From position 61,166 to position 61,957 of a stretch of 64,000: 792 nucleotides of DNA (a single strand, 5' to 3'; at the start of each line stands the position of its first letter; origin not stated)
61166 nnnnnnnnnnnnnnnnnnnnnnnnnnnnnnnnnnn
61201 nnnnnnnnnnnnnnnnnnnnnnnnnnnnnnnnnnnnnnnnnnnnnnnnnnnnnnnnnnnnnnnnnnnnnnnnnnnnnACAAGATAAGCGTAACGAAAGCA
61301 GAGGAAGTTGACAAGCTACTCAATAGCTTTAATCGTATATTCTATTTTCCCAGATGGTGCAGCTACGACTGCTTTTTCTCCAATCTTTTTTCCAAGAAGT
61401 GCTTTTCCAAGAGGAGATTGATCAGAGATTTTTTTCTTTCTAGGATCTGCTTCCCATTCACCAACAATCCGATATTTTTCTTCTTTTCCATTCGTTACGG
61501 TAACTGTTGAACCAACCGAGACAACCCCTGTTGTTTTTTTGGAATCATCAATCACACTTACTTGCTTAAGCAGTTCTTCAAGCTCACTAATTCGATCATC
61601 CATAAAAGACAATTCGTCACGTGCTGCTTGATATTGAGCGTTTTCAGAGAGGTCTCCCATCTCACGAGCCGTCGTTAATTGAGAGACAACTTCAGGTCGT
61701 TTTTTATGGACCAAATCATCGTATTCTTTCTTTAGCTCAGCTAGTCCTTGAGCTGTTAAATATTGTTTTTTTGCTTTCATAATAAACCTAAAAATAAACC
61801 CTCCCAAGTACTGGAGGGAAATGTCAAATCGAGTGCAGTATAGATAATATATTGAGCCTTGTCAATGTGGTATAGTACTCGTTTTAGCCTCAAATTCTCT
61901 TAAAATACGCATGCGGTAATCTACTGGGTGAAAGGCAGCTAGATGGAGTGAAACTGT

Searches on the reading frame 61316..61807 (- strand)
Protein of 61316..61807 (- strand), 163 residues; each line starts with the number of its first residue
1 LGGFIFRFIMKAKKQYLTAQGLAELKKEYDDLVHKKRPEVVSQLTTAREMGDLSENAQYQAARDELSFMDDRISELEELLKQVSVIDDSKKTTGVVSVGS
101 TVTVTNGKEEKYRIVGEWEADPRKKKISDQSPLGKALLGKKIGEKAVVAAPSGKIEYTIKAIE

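Call 93: search_protein_families(library=pfam, proteins=[window:61316-61807:-], max_evalue=0.01)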
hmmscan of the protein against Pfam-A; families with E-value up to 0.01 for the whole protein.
window:61316-61807:- (163 aa): 2 families
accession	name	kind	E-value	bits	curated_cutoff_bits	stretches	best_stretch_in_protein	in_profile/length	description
PF01272.25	GreA_GreB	-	4.6e-28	97.4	26.9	1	92-163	2-76/77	Transcription elongation factor, GreA/GreB, C-term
PF03449.20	GreA_GreB_N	-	6.3e-24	84.4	24.5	1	16-85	2-71/71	Transcription elongation factor, N-terminal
